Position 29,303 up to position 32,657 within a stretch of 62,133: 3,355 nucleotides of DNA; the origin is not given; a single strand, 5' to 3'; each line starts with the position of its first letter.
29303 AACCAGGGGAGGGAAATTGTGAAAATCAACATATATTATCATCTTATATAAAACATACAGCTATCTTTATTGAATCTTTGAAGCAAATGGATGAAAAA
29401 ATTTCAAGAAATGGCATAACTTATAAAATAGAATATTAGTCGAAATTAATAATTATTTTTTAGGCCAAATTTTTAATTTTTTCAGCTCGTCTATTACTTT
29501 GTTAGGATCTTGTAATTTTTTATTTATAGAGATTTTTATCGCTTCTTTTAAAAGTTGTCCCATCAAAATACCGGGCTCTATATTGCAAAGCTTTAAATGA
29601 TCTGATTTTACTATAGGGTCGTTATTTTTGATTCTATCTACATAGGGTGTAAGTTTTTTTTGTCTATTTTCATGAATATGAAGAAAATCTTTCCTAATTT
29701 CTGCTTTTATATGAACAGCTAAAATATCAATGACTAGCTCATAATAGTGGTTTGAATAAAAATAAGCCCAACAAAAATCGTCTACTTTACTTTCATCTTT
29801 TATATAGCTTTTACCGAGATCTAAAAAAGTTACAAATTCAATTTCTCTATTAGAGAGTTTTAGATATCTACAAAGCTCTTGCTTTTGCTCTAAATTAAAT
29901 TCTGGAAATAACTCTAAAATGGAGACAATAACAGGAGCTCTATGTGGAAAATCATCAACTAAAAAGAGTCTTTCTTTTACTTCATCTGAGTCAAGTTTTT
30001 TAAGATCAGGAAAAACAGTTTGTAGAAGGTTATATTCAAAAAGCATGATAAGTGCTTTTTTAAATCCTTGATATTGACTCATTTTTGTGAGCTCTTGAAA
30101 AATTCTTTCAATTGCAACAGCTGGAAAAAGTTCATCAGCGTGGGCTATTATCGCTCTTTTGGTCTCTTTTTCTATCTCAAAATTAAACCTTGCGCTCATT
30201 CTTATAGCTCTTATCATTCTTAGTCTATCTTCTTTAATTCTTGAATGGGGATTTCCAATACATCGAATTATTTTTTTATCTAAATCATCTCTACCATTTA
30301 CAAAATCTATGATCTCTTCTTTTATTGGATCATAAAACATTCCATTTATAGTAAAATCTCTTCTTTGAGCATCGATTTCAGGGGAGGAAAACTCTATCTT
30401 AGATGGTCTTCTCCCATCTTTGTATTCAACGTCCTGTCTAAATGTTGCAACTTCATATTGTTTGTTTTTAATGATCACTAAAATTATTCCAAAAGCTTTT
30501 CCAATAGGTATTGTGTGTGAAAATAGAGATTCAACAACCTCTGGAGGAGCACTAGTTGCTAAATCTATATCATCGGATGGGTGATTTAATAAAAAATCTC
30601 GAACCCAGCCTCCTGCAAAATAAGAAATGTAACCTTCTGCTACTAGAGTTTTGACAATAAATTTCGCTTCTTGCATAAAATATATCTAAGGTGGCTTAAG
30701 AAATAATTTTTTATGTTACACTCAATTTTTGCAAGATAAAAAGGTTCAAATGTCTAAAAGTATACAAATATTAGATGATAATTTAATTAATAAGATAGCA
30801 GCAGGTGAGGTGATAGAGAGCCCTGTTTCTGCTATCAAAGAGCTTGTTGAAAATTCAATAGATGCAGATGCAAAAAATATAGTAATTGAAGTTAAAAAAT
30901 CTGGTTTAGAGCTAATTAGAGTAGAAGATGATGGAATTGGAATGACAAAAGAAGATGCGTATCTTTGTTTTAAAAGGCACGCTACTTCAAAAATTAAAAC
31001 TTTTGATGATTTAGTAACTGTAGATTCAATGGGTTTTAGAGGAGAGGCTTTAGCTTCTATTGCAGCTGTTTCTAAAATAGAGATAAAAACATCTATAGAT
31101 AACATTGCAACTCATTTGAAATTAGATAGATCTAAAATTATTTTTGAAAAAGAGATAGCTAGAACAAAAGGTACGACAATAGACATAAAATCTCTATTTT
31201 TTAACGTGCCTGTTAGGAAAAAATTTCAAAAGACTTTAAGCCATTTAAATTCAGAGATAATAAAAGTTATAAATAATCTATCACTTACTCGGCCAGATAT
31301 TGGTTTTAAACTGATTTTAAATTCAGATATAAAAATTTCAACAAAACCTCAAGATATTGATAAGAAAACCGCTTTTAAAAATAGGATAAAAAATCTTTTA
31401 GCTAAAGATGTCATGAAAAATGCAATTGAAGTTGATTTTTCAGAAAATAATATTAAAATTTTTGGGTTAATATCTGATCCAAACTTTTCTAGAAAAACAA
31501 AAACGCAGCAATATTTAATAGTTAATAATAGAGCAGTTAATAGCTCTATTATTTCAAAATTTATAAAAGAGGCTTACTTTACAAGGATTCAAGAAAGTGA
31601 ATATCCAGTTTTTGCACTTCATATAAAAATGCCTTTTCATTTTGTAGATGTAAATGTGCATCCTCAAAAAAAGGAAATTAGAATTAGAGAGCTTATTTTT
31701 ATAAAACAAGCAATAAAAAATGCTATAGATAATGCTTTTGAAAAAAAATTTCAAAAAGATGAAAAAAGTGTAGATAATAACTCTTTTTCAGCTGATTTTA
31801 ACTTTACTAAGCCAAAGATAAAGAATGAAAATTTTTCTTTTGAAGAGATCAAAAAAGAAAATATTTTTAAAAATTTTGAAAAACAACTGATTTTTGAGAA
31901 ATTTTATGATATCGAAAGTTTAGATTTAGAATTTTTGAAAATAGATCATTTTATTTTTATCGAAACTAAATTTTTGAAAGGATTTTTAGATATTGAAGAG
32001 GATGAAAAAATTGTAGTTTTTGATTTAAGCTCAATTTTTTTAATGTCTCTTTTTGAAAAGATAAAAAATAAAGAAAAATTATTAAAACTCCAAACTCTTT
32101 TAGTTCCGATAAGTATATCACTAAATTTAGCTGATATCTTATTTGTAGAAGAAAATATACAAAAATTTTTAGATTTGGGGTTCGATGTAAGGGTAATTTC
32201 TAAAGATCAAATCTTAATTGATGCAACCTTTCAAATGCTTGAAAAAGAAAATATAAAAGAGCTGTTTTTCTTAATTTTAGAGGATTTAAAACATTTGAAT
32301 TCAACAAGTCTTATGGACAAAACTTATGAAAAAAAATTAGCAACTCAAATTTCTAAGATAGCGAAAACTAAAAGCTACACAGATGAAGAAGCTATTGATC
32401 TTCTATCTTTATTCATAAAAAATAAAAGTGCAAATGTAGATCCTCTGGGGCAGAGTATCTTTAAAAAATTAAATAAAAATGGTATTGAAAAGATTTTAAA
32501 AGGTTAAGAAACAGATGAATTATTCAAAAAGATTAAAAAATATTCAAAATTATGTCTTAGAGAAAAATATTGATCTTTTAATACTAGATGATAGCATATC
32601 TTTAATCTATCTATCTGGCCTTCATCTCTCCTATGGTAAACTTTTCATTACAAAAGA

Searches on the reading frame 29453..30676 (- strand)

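Call 83: search_protein_families(library=pfam, proteins=[window:29453-30676:-], max_evalue=0.00001)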
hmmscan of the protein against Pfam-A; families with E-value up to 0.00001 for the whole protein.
window:29453-30676:- (407 aa): 2 families
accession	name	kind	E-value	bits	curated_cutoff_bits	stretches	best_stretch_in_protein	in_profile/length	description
PF01743.26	PolyA_pol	-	3.4e-37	128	23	1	19-138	2-126/126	Poly A polymerase head domain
PF12627.12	PolyA_pol_RNAbd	-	3.6e-13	49.5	22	1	165-226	1-61/64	Probable RNA and SrmB- binding site of polymerase A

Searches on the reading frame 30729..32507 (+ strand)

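Call 83: search_protein_families(library=pfam, proteins=[window:30729-32507:+], max_evalue=0.00001)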
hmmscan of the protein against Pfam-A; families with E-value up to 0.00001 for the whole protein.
window:30729-32507:+ (592 aa): 4 families
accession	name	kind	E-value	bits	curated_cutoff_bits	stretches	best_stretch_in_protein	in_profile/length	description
PF01119.25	DNA_mis_repair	-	1e-32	112.7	26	1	220-337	1-118/119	DNA mismatch repair protein, C-terminal domain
PF13589.12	HATPase_c_3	-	7.3e-16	58.9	25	1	33-147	4-118/137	Histidine kinase-, DNA gyrase B-, and HSP90-like ATPase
PF08676.16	MutL_C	-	2.9e-14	53.4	25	1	419-543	8-133/142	MutL C terminal dimerisation domain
PF02518.31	HATPase_c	-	1e-08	36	26.4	1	34-86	8-63/111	Histidine kinase-, DNA gyrase B-, and HSP90-like ATPase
